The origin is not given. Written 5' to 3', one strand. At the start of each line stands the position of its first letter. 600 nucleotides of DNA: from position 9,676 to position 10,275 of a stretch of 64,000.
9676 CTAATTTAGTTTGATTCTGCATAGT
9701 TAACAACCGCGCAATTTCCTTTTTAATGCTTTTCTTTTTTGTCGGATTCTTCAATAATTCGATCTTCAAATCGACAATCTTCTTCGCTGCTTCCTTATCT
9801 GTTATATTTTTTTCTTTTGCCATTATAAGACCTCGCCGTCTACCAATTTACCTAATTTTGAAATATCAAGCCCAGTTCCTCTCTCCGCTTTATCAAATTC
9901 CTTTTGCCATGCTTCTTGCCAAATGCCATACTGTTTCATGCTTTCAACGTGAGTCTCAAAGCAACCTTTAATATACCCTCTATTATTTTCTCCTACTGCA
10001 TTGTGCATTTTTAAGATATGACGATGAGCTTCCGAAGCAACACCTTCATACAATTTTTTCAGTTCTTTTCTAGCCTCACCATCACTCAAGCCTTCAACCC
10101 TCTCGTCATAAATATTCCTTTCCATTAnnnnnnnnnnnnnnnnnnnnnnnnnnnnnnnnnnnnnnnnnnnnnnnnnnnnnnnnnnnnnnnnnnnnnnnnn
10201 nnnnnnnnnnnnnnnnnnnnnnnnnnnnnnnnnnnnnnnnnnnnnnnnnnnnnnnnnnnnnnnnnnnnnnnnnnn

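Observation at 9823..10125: Unknown 100-aa gene translationally coupled between rps3 and rpl29 inside the core ribosomal operon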

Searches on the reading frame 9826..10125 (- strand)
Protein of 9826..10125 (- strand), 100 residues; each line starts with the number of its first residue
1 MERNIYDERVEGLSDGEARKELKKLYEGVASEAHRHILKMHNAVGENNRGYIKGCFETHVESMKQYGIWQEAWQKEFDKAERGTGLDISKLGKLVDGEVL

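Call 4: search_protein_families(library=pfam, proteins=[window:9826-10125:-], max_evalue=1)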
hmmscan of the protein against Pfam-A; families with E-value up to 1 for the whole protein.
window:9826-10125:- (100 aa): 0 families

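Call 5: search_protein_families(library=ncbifam, proteins=[window:9826-10125:-], max_evalue=10)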
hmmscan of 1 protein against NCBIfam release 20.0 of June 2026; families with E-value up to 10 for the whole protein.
window:9826-10125:- (100 aa): 0 families
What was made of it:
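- Checked: No Pfam or NCBIfam family matches (calls 4, 5).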

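Call 6: find_homologous_proteins(query=window:9826-10125:-, max_evalue=0.01)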
Query window:9826-10125:- (100 aa): 1 proteins with E <= 0.01 among 4 candidates.
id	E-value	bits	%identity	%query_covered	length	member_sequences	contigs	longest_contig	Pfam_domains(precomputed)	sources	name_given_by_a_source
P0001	1.0e-34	137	100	65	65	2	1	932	-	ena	-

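Call 7: search_solved_structures(query=window:9826-10125:-, max_evalue=10)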
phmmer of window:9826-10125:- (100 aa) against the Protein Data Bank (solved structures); distinct sequences matched with E-value up to 10: 4.
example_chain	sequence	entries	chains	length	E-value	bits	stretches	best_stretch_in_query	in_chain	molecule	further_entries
7ong_A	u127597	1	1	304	0.00049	23.8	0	50-95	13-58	SAKe6BE-L1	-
6een_B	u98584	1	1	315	0.025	18.3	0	55-97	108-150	Designer Pentatricopeptide Protein dPPR10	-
2c0n_A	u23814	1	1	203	0.71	13.7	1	46-88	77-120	A197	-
8pjy_A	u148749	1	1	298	1.3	12.8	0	57-95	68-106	SAKe6EEref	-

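Call 14: predict_structure(protein=window:9826-10125:-)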
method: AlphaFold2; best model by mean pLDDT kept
length: 100 residues; sequences in the alignment: 1
mean_pLDDT: 58.2   pTM: 0.40
mean pLDDT of the five models: 58.2, 56.6, 56.1, 53.5, 51.2
residues with pLDDT >= 90: 0; 70-90: 13; 50-70: 71; < 50: 16
segments of 3 or more residues with pLDDT < 50: 1-4, 89-100
pLDDT, mean of each block of 10 residues (from residue 1): 55 76 68 63 55 56 55 61 56 37
secondary structure, 60 per line:
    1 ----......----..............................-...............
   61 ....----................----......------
elements in order: H5-10 H15-44 H46-64 H69-84 H89-94

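Call 15: search_protein_representatives(protein=window:9826-10125:-)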
Query: 100 residues. Proteins with E-value up to 0.001 (for the whole library): 8; up to 1e-10: 2; up to 1e-30: 1. The best 8 are listed.
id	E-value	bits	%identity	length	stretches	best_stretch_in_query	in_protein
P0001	3.2e-35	136.8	100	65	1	1-65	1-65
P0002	2.6e-11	60.0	35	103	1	2-98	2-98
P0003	3.5e-08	50.0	28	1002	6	41-95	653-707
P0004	4.5e-08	49.7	31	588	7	39-78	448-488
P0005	2.3e-06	44.2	34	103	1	3-99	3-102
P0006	1.6e-05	41.5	27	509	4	48-91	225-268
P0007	3.9e-05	40.2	26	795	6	66-90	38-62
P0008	2.8e-04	37.5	27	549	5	26-58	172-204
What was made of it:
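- Rare and patchy: 3 clusters in 1.84 billion representatives (call 15).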

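Call 17: find_encoding_contigs(protein=P0002, flank=5000)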
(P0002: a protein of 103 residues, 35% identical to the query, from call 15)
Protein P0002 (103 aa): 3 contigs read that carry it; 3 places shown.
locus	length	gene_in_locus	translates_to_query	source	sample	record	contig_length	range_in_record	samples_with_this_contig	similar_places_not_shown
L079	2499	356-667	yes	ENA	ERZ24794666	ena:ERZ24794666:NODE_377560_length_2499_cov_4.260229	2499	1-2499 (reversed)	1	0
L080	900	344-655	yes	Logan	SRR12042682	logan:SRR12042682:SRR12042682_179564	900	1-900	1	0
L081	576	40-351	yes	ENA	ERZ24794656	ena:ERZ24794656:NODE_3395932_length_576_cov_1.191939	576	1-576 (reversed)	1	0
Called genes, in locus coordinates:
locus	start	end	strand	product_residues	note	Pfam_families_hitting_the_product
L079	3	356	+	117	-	?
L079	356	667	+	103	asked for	-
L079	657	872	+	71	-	-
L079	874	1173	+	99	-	PF01253:SUI1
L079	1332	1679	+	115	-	PF00366:Ribosomal_S17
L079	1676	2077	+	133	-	PF00238:Ribosomal_L14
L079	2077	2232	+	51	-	-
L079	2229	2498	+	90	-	?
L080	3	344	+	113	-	?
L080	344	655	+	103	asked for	-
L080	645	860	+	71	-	-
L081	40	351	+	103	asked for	-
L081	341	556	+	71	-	-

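Call 18: find_encoding_contigs(protein=P0005, flank=5000)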
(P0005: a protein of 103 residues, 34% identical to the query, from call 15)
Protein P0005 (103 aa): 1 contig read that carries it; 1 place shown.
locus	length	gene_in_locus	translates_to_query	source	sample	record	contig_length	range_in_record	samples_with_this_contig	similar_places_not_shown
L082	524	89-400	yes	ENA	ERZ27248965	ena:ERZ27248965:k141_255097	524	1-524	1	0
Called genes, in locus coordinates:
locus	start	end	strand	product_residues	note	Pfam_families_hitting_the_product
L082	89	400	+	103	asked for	-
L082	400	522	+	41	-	?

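Call 22: find_homologous_proteins(query=A1, max_evalue=0.1)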
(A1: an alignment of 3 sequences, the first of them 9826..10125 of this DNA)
Query A1 (3 sequences) (100 aa, profile of the alignment): 3 proteins with E <= 0.1 among 33 candidates.
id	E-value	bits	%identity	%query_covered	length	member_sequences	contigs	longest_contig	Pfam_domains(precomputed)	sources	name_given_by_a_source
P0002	1.7e-46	175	36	100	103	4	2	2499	-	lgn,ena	-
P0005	8.3e-42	160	31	100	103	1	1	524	-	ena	-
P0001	7.1e-20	89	100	65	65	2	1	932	-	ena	-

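Call 23: find_related_loci(query=A1, collection=metagenome_contigs, flank=4000)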
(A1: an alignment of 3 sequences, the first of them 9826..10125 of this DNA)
Query A1 (100 aa) in metagenome_contigs; peptide patterns used: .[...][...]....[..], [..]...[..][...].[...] (x = any residue, [..] = any of these).
492 stretches matched a pattern, but none encodes a relative of the query by tblastn (E <= 1e-3).

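Call 24: find_related_loci(query=A1, collection=viral_contigs, flank=4000)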
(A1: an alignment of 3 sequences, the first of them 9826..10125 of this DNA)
Query A1 (100 aa) in viral_contigs; peptide patterns used: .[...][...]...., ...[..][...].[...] (x = any residue, [..] = any of these).
250 stretches matched a pattern, but none encodes a relative of the query by tblastn (E <= 1e-3).
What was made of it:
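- On Virus / mobile-element / defence gene: IMG/VR scan: none (call 24).
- No homolog exists anywhere else (calls 15, 22-24).
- Tried and rejected: More family members: the profile search of 5.8 billion proteins, the metagenome-contig scan and the IMG/VR scan found none (calls 22-24).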

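Call 28: predict_structure(alignment_id=A1)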
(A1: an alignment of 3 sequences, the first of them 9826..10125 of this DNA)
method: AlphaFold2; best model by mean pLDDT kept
length: 100 residues; sequences in the alignment: 3
mean_pLDDT: 79.6   pTM: 0.59
mean pLDDT of the five models: 79.6, 76.2, 74.4, 73.8, 71.7
residues with pLDDT >= 90: 2; 70-90: 90; 50-70: 8; < 50: 0
segments of 3 or more residues with pLDDT < 50: none
pLDDT, mean of each block of 10 residues (from residue 1): 69 87 82 83 80 82 77 83 80 73
secondary structure, 60 per line:
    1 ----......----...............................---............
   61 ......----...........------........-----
elements in order: H5-10 H15-45 H49-66 H71-81 H88-95
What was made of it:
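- On RNase P protein subunit Rpp29: ORFX is predicted all-helical (call 28).
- AF2 with 3 sequences gives pLDDT 79.6 (call 28). Like Rpo4, aP1 and L29 it is small and helical (call 28).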

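Call 35: fold_search(model_id=the predicted structure, library=pdb)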
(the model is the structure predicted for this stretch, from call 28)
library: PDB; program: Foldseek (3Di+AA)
matches with E <= 10: 72; with E <= 0.001: 0
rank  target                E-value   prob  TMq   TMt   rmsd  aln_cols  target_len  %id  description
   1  7qcd_F                2.2e+00  0.16  0.30  0.13  10.3        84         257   11  CryoEM structure of the Smc5/6-holocomplex (composite structure) (released 2022-09-21)
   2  8dz8_H                2.6e+00  0.09  0.26  0.27   7.6        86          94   15  Neoleukin 4, a de novo designed IL-4 mimetic (released 2023-03-29)
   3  9lpt                  2.7e+00  0.16  0.38  0.11  14.0       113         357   13  Structure of the P113 protein from Plasmodium falciparum (released 2025-05-14)
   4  2lch_MODEL_1_A        3.1e+00  0.23  0.44  0.41   6.1        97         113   13  Solution NMR Structure of a Protein With a Redesigned Hydrophobic Core, Northeast Structural Genomics Consorti (released 2011-05-25)
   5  7t2y_A                3.2e+00  0.25  0.45  0.44   4.5        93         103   16  X-ray structure of a designed cold unfolding four helix bundle (released 2022-03-02)
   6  8fmw_T                3.4e+00  0.14  0.39  0.45  10.9       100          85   18  The structure of a hibernating ribosome in the Lyme disease pathogen (released 2023-11-08)
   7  7c1i_A                3.6e+00  0.30  0.48  0.42   6.3        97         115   12  Crystal structure of histidine-containing phosphotransfer protein B (HptB) from Pseudomonas aeruginosa PAO1 (released 2020-11-04)
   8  2mao_MODEL_1_A        3.6e+00  0.04  0.18  0.19  14.6        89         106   16  NMR structure of region 2 of E. coli sigmaE (released 2014-02-19)
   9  9k8h_A                3.8e+00  0.28  0.48  0.52   4.4        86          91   19  Cryo-EM structure of C2 symmetric interface of designed zinc-induced tetrahedron Cage-t32-Zn1-HEHE-35 (released 2025-10-29)
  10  2ykr_T                4.0e+00  0.09  0.33  0.38   9.9        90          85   13  30S ribosomal subunit with RsgA bound in the presence of GMPPNP (released 2011-08-24)
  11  5n7k_C                4.0e+00  0.07  0.30  0.29  17.3       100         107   14  Crystal structure of the coiled-coil domain of human tricellulin (released 2017-07-12)
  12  5n7i_B                4.3e+00  0.08  0.33  0.32  15.2       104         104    8  Crystal structure of the coiled-coil domain of human tricellulin (released 2017-07-12)
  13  9k7w_E                4.5e+00  0.05  0.24  0.26  13.1        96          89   14  Crystal structure of designed nickel-induced homotrimer C3-Ni1-HH*3-18 (released 2025-10-29)
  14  4j10_B                4.8e+00  0.08  0.27  0.32  14.5        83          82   19  The crystal structure of a secreted protein ESXB (SeMet-labeled) from Bacillus anthracis str. Sterne (released 2013-02-13)
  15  9k7w_D                4.8e+00  0.06  0.25  0.27  14.0        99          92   13  Crystal structure of designed nickel-induced homotrimer C3-Ni1-HH*3-18 (released 2025-10-29)
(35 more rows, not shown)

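Call 36: fold_search(model_id=the predicted structure, library=viral)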
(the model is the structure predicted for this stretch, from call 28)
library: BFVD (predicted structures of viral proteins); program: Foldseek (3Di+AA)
matches with E <= 10: 79; with E <= 0.001: 0
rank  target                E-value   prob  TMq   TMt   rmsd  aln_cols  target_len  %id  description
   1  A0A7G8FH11            1.7e+00  0.15  0.35  0.15   7.4       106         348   16  (no name in the UniProt tables at hand)
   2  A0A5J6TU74            2.3e+00  0.12  0.29  0.24  11.5        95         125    8  Uncharacterized protein [Mycobacterium phage Tourach]
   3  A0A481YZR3            2.3e+00  0.09  0.24  0.15  13.3        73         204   16  Uncharacterized protein [Marseillevirus LCMAC202]
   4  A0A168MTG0            2.7e+00  0.08  0.31  0.07  12.2       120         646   22  (no name in the UniProt tables at hand)
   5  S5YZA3                2.8e+00  0.33  0.49  0.20   5.7        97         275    9  Uncharacterized protein [Mycobacterium phage Dylan]
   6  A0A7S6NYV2            3.0e+00  0.23  0.37  0.39   4.4        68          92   16  (no name in the UniProt tables at hand)
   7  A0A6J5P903            3.0e+00  0.07  0.24  0.22  13.4       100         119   13  Uncharacterized protein [uncultured Caudovirales phage]
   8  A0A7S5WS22            3.4e+00  0.18  0.39  0.44   8.3        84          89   10  Uncharacterized protein [Arthrobacter phage Jinkies]
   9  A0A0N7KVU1            4.0e+00  0.16  0.41  0.41   4.3        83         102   14  (no name in the UniProt tables at hand)
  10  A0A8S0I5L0            4.0e+00  0.10  0.37  0.16  14.2        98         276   19  (no name in the UniProt tables at hand)
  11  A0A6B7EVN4            4.0e+00  0.06  0.30  0.10  12.3       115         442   18  (no name in the UniProt tables at hand)
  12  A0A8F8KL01            4.2e+00  0.10  0.37  0.29  14.0       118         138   10  Uncharacterized protein [Clandestinovirus]
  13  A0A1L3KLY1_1          4.2e+00  0.07  0.29  0.05  11.3       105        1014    8  (no name in the UniProt tables at hand)
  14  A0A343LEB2            4.7e+00  0.21  0.45  0.46   4.0        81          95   12  Uncharacterized protein [Leptospira phage LE4]
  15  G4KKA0                4.7e+00  0.14  0.44  0.17   6.8        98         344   18  (no name in the UniProt tables at hand)
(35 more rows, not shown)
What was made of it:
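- On Virus / mobile-element / defence gene: BFVD Foldseek: E > 1 (call 36).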

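Call 38: search_solved_structures(query=A1, max_evalue=10)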
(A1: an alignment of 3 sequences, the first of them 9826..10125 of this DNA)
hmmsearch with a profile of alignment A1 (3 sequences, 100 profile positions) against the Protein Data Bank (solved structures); distinct sequences matched with E-value up to 10: 5.
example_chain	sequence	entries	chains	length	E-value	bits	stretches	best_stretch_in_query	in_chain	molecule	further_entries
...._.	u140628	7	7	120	0.044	17.6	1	15-66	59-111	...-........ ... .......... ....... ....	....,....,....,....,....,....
8fti_A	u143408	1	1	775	0.46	14.3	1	19-71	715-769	Integrase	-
7vti_A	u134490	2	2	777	0.46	14.3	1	19-71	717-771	Cas13bt3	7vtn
8vvi_F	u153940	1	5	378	1.5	12.7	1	16-78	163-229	MotA/TolQ/ExbB proton channel domain-containing protein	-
4neq_A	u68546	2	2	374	2.1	12.2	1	3-63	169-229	UDP-N-acetylglucosamine 2-epimerase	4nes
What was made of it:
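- On Known ribosomal protein families (universal, archaeal/eukaryotic): The PDB sequence and profile searches give no ribosomal hit (calls 7, 38).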

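Call 39: search_protein_families(library=phrogs, proteins=[window:9826-10125:-, P0002, P0005], max_evalue=1)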
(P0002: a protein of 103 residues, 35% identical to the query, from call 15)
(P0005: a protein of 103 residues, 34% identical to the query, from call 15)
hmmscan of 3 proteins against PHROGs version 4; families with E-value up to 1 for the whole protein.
window:9826-10125:- (100 aa): 2 families
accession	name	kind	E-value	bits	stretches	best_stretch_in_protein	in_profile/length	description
phrog_15247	-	unknown function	0.045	14.8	1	37-68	15-45/67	-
phrog_37588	-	unknown function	0.071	14.4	1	17-58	10-49/79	-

P0002 (103 aa): 3 families
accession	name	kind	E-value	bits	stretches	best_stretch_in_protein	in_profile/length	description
phrog_28625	-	unknown function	0.089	13.8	1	23-83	13-73/87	-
phrog_33120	-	unknown function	0.24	12.5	1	22-97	25-103/162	-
phrog_18987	-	unknown function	0.38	11.1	1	28-78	64-112/269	-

P0005 (103 aa): 4 families
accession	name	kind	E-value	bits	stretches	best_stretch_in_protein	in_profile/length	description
phrog_22845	-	unknown function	0.0091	16.8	1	12-101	41-129/143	-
phrog_13344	-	unknown function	0.024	14.7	1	2-45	211-254/275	-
phrog_9230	-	unknown function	0.12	11.6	1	2-45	526-569/590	-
phrog_37096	-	unknown function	0.16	12.9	0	67-90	42-67/122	-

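Call 40: search_protein_families(library=padloc, proteins=[window:9826-10125:-, P0002, P0005], max_evalue=1)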
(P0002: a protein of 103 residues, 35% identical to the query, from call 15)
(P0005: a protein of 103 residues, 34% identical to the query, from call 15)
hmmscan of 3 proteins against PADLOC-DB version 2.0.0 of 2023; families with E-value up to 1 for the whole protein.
window:9826-10125:- (100 aa): 0 families

P0002 (103 aa): 1 family
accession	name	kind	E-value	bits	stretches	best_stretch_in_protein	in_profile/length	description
PDLC02281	AbiEi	-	0.033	12.3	1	4-42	23-62/72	AbiEi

P0005 (103 aa): 0 families

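Call 41: search_solved_structures(query=A1, max_evalue=0.1, show_alignments=1)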
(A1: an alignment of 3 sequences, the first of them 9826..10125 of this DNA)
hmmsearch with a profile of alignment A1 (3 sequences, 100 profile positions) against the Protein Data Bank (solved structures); distinct sequences matched with E-value up to 0.1: 1.
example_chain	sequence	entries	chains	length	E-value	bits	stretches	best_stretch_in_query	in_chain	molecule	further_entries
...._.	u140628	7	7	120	0.044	17.6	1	15-66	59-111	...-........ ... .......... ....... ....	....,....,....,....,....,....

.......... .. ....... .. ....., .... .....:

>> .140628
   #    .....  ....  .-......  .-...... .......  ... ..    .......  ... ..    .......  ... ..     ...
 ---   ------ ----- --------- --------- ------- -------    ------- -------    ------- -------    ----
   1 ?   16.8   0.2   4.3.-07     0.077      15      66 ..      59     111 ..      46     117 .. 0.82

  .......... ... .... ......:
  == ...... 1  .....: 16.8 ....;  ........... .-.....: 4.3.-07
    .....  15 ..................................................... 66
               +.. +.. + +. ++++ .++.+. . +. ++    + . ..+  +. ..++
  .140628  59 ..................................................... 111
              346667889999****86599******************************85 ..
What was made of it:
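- On RNA polymerase subunit Rpo4/RpoF: Only E=0.044 over profile positions 15-66, the variable part of the family, with no coverage of the conserved N- and C-terminal motifs (call 41).
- Weak profile hit to Pyrococcus Rpo4 (E 0.044; calls 38, 41).
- Tried and rejected: Rpo4: E 0.044, over the variable region only (call 41).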

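Call 42: search_protein_families(library=pfam, proteins=[P0002, P0005], max_evalue=10)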
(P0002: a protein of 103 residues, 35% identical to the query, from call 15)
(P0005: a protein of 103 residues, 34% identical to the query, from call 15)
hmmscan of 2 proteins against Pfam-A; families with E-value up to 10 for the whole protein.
P0002 (103 aa): 0 families

P0005 (103 aa): 1 family
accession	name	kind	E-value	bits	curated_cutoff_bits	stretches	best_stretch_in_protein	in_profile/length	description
PF12108.13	SF3a60_bindingd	-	0.7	10.3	22.3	0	19-29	5-15/27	Splicing factor SF3a60 binding domain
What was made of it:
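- On RNA polymerase subunit Rpo4/RpoF: No Pfam RNA_pol_Rpb4 hit was reported (calls 4, 42).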
